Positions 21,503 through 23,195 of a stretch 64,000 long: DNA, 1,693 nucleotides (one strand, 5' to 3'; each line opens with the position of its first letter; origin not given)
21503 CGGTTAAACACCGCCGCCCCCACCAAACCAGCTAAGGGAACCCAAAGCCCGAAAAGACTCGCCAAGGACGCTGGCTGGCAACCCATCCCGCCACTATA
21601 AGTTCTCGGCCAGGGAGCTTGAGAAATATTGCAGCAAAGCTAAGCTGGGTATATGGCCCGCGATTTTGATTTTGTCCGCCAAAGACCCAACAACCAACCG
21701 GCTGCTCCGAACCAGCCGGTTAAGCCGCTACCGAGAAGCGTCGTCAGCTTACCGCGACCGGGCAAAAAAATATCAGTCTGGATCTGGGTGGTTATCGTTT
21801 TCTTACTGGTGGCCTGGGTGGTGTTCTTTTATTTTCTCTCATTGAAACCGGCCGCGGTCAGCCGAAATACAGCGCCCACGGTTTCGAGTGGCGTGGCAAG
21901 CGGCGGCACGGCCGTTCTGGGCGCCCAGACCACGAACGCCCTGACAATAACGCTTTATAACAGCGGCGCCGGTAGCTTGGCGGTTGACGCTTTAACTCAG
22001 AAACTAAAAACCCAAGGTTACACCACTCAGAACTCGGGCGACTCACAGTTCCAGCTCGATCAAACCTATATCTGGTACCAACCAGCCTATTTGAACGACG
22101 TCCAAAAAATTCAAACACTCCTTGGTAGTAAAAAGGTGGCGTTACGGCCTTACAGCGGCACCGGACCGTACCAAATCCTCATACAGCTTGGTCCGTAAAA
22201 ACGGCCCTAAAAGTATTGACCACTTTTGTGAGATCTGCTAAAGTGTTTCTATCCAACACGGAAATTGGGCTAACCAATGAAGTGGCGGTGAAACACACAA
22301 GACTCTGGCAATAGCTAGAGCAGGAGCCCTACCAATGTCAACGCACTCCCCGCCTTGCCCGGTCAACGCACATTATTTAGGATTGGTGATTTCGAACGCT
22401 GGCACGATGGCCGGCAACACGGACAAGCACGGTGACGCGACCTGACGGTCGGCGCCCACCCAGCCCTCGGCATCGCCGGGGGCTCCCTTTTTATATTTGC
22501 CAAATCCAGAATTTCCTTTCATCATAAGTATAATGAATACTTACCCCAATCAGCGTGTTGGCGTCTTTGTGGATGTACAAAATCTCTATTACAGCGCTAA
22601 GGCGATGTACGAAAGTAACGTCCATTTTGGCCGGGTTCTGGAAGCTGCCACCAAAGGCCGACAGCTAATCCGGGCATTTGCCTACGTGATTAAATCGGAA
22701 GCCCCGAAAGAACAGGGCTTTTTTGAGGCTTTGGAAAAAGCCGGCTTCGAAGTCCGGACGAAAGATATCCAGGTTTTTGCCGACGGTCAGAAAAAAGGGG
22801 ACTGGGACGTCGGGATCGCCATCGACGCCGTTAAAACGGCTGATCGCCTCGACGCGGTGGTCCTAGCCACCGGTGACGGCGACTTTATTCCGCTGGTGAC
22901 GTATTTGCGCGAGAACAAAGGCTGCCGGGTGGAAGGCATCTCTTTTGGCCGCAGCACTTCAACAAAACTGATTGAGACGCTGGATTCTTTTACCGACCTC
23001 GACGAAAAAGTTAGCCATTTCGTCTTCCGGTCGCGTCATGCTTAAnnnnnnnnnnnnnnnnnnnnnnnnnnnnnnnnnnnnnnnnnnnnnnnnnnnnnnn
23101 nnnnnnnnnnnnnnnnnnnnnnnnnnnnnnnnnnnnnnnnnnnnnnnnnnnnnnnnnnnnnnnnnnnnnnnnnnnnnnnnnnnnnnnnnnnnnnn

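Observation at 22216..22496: Promoter-to-terminator unit with no ORF: candidate housekeeping sRNA of about 245 nt (6S-like?)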

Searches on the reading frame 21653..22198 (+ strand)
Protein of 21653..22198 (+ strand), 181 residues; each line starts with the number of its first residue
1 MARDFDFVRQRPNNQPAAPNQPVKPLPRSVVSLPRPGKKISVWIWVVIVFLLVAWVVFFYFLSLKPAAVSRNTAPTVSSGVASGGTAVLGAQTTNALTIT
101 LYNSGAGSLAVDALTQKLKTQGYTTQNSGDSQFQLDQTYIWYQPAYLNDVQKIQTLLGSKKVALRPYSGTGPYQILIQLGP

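Call 7: search_protein_families(library=pfam, proteins=[window:21653-22198:+])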
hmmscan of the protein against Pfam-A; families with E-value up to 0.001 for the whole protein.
window:21653-22198:+ (181 aa): 1 family
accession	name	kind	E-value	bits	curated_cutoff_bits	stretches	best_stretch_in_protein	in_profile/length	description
PF13399.11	LytR_C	-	0.00063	21.1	22.2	0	97-166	2-71/86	LytR cell envelope-related transcriptional attenuator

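Call 15: find_encoding_contigs(protein=window:21653-22198:+, flank=3000, max_places=10)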
Protein window:21653-22198:+ (181 aa): 2 contigs read that carry it; 2 places shown.
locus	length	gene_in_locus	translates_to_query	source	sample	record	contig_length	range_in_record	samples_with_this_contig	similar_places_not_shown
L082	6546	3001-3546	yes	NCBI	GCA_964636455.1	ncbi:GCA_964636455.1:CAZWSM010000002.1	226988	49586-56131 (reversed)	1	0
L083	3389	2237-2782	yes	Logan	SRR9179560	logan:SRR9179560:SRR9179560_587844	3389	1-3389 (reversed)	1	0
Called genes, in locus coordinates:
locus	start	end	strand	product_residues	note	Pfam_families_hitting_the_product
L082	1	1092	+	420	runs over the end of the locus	PF00817:IMS, PF21999:IMS_HHH_1, PF11799:IMS_C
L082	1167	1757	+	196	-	-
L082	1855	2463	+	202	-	PF01726:LexA_DNA_bind, PF00717:Peptidase_S24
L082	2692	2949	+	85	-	PF04014:MazE_antitoxin (faint)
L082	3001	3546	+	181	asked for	-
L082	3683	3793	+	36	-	-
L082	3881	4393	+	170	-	PF01936:NYN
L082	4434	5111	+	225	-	PF00005:ABC_tran, PF13304:AAA_21 (faint)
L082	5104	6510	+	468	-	-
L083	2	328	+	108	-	?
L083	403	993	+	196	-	-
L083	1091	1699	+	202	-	PF01726:LexA_DNA_bind, PF00717:Peptidase_S24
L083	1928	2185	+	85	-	PF04014:MazE_antitoxin (faint)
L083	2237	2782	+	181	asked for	-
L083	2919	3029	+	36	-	-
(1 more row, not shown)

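Call 36: list_cluster_members(proteins=[P0001, window:21653-22198:+])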
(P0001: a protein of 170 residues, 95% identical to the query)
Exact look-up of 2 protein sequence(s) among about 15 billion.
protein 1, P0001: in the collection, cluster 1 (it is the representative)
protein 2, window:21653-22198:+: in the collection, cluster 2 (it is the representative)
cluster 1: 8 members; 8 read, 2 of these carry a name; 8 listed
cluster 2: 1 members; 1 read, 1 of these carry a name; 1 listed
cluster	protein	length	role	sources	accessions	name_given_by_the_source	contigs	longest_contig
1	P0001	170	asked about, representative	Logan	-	-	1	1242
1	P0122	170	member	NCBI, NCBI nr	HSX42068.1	MAG TPA: NYN domain-containing protein [Candidatus Saccharimonadales bacterium] | NYN domain-containing protein [Candidatus Saccharimonadales bacterium]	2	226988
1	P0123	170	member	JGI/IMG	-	uncharacterized LabA/DUF88 family protein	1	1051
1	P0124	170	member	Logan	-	-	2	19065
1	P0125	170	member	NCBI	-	-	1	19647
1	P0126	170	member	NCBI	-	-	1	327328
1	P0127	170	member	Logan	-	-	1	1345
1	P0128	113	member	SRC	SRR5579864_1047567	-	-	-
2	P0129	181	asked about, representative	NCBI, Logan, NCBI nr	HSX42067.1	MAG TPA: LytR C-terminal domain-containing protein [Candidatus Saccharimonadales ... | LytR C-terminal domain-containing protein [Candidatus Saccharimonadales bacterium]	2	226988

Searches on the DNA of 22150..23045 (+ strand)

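Call 4: search_rna_families(source=window, start=22150, end=22560, threshold=evalue, max_evalue=10, show_alignments=4)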
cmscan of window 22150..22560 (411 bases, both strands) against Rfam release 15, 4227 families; matches with E-value up to 10: 3.
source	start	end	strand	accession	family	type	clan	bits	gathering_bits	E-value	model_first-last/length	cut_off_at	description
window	22235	22506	-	RF02042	HOTTIP_3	Gene; lncRNA;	-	22.1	50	0.00015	86-353/353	no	HOXA transcript at the distal tip, conserved region 3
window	22245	22296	-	RF01331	CRISPR-DR18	Gene; CRISPR;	-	15.4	50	5.2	1-37/37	no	CRISPR RNA direct repeat element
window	22501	22529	-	RF01139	sR2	Gene; snRNA; snoRNA; CD-box;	-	10.4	42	8.6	1-57/57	no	Small nucleolar RNA sR2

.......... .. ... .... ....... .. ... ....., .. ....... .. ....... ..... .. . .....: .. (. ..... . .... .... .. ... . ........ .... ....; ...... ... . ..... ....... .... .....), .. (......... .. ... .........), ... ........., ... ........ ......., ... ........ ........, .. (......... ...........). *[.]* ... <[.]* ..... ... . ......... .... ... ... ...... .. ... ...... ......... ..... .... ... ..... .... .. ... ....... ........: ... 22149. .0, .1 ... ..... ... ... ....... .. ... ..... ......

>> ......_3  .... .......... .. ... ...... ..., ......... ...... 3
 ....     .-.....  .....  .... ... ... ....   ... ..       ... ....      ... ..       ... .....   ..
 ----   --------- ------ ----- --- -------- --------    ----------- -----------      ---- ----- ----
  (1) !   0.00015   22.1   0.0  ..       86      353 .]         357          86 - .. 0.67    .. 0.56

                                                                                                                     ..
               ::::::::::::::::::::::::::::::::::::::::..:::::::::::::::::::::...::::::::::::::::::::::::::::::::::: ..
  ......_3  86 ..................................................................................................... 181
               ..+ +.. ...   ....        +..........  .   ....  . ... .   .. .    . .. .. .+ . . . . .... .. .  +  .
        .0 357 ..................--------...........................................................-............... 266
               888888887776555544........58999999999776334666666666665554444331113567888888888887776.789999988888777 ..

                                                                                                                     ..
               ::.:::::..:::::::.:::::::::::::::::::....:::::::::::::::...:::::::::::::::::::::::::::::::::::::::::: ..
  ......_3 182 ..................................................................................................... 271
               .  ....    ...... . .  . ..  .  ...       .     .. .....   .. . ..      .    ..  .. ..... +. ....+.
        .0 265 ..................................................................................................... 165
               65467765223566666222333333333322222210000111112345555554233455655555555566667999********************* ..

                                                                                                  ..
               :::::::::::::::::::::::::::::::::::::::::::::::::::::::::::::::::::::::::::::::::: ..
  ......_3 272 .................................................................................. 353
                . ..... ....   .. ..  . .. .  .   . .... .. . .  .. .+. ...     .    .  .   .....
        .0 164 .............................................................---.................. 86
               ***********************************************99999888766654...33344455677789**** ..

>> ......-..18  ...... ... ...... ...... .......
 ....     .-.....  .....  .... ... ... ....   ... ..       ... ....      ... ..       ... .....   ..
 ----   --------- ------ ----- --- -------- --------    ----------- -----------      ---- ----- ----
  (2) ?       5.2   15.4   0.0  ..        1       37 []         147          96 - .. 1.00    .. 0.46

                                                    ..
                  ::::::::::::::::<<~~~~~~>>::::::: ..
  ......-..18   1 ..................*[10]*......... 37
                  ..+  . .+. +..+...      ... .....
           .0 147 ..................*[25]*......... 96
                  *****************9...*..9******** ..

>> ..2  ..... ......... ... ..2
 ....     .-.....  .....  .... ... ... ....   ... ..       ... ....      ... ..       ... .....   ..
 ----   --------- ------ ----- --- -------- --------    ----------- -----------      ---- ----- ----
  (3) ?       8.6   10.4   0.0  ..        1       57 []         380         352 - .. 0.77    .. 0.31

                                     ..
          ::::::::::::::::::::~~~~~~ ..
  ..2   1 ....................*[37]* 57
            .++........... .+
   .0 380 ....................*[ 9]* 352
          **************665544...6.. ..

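Call 26: search_dna_similar(query=window:22199-22532:+, collection=phages, mode=distant, max_evalue=0.01)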
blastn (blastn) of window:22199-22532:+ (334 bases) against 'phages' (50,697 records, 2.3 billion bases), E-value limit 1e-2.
No match.

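Call 27: search_dna_similar(query=window:22199-22532:+, collection=plasmids, mode=distant, max_evalue=0.01)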
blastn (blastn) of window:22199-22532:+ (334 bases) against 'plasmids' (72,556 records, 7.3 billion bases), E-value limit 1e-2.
No match.

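Call 61: search_rna_families(sources=[L089, L090, L091, L092, L093], threshold=evalue, max_evalue=0.1, show_alignments=2)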
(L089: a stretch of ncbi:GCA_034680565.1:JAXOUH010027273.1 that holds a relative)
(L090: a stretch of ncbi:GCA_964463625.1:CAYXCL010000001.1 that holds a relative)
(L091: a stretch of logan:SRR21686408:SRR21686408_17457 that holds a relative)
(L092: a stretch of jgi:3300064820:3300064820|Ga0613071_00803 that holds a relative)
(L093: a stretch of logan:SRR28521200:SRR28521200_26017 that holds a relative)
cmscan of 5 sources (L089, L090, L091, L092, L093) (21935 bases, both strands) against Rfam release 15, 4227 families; matches with E-value up to 0.1: 0.
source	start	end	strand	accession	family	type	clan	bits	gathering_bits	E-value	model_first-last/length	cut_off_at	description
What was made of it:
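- On 6S RNA: There is none at E<=10 in 22150-22560 (call 4) and none at E<=0.1 in L089-L093 (call 61).
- On Riboswitch / T-box / leader attenuator of NYN: No Rfam match (calls 4, 61).
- No riboswitch or T-box model matches (calls 4, 61).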

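Call 68: search_with_rna_model(model_id=R1, sources=[L001, L003, L004, L005, L006, L007, L008, L009, L010, L011, L012, L013, L014, L015, L016, L017, L018, L019, L020, L021, L022, L023, L024, L025, L026, L027, L028, L029, L030, L031, L032, L033, L034, L035, L036, L037, L038, L039, L040, L041, L042, L043, L044, L045, L046, L047, L048, L049, L050, L051, L052, L053, L054, L055, L056, L057, L058, L059, L060, L061, L062, L063, L064, L065, L066, L067, L068, L069, L070, L071, L072, L073, L074, L075, L076, L077, L078, L079, L080, L084, L085, L086, L087, L088, L089, L090, L091, L092, L093], max_evalue=1)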
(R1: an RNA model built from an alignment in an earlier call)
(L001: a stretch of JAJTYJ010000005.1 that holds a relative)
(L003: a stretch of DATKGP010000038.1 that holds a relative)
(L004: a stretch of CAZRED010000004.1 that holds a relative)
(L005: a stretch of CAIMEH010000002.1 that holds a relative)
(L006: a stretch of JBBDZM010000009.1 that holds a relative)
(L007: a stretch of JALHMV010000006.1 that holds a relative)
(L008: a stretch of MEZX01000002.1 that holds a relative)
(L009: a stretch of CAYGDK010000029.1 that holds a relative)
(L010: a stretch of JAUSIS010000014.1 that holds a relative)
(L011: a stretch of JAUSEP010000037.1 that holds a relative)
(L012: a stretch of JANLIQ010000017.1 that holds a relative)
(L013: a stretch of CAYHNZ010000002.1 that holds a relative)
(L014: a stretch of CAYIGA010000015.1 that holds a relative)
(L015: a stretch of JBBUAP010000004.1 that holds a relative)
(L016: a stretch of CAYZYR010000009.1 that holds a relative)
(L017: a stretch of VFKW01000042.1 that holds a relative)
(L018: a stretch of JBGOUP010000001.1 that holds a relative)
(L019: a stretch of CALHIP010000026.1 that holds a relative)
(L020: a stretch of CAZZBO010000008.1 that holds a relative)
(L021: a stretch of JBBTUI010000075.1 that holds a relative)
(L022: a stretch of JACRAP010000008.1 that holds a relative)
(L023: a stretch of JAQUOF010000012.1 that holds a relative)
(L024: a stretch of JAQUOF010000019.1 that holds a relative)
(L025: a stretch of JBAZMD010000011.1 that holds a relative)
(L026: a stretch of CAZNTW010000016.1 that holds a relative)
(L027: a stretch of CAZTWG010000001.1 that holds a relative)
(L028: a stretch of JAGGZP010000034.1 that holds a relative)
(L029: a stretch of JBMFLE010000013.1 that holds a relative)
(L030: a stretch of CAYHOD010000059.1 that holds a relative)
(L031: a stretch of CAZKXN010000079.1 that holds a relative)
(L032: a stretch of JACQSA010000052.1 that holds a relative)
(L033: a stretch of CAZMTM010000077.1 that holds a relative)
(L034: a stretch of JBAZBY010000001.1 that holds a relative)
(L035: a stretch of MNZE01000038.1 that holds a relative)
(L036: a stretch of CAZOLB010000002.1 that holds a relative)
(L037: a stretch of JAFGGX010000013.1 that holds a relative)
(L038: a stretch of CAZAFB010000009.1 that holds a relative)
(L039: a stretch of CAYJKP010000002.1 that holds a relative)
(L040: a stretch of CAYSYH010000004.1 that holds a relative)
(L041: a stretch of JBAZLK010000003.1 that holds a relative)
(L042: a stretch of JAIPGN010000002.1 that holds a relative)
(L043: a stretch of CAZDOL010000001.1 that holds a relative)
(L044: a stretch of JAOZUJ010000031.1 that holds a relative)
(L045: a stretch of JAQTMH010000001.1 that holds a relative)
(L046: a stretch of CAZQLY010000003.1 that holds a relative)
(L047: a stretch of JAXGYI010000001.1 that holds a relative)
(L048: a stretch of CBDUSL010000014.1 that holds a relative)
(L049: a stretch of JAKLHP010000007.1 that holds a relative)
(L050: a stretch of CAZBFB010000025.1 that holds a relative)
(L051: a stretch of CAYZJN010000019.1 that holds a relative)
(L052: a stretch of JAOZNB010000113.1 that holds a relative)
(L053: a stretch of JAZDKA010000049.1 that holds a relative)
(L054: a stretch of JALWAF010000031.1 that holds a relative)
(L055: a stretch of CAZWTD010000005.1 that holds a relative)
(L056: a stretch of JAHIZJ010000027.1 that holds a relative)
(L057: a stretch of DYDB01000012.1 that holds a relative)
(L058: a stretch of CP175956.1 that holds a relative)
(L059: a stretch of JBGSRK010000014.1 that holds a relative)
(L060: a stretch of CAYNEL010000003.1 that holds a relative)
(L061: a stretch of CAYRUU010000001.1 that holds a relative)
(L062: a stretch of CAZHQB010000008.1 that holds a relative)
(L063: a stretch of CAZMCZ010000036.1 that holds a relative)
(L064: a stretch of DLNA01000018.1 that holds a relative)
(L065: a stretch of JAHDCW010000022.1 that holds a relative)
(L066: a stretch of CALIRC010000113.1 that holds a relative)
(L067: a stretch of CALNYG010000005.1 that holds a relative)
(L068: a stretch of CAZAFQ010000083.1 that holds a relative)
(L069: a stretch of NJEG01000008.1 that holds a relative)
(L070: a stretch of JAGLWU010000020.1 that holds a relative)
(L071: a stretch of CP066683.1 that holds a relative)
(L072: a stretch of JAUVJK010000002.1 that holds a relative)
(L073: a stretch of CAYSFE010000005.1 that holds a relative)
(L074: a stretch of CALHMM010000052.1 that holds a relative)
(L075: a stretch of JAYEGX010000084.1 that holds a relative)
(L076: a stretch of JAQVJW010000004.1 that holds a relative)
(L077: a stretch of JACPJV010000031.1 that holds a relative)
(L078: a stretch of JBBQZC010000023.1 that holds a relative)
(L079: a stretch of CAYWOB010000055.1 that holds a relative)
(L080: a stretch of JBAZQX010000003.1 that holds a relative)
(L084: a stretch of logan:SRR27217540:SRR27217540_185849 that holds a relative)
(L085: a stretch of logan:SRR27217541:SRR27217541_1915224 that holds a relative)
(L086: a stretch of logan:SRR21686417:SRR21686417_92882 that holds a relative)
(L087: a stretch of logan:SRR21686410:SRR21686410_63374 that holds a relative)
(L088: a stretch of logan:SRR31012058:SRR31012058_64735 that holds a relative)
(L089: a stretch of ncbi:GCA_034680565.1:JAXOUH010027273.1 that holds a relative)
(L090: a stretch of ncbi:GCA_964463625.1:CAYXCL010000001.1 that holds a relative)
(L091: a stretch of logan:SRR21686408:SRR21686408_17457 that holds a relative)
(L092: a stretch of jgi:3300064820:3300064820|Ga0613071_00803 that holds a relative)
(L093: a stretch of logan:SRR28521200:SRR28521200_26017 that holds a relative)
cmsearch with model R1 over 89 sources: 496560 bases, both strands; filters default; matches with E-value up to 1: 3.
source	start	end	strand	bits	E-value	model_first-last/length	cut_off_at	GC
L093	154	237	+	57.2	9e-15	1-96/96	no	0.5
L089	2526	2607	+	53.6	1.2e-13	1-96/96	no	0.5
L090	2646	2726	+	47.7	9.1e-12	1-96/96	no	0.53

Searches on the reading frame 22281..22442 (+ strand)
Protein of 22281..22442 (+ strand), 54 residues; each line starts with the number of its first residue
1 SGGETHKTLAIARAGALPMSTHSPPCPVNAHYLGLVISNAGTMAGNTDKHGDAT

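Call 28: find_homologous_proteins(query=window:22281-22442:+, max_evalue=10)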
Query seq(54 aa) (54 aa): 1 proteins with E <= 10 among 1 candidates.
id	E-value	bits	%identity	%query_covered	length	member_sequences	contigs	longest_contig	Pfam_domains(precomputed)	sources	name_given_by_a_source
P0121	2.1e-16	76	100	67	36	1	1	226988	-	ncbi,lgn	-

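Call 30: find_related_loci(query=window:22281-22442:+, collection=metagenome_contigs, flank=3000)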
Query seq(54 aa) (54 aa) in metagenome_contigs; peptide patterns used: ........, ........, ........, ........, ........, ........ (x = any residue, [..] = any of these).
600 stretches matched a pattern, but none encodes a relative of the query by tblastn (E <= 1e-3).

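Call 31: find_related_loci(query=window:22281-22442:+, collection=viral_contigs, flank=3000)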
Query seq(54 aa) (54 aa) in viral_contigs; peptide patterns used: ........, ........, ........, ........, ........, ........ (x = any residue, [..] = any of these).
35 stretches matched a pattern, but none encodes a relative of the query by tblastn (E <= 1e-3).

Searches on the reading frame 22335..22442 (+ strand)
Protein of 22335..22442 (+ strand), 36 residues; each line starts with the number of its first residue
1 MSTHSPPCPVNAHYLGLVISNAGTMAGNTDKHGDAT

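Call 53: search_protein_representatives(protein=window:22335-22442:+)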
Query: 36 residues. Proteins with E-value up to 0.001 (for the whole library): 3; up to 1e-10: 1; up to 1e-30: 0. The best 3 are listed.
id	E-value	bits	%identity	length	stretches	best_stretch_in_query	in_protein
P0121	6.0e-18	77.6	100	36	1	1-36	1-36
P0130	1.1e-07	46.5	31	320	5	4-34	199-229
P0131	3.6e-05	38.9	38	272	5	5-25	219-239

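Call 69: search_protein_families(library=pfam, proteins=[window:22335-22442:+], max_evalue=1)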
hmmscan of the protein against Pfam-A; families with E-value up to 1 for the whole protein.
seq(36 aa): 0 families

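Call 70: search_protein_families(library=ncbifam, proteins=[window:22335-22442:+], max_evalue=1)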
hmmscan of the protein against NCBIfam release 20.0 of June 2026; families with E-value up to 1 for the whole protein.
seq(36 aa): 0 families
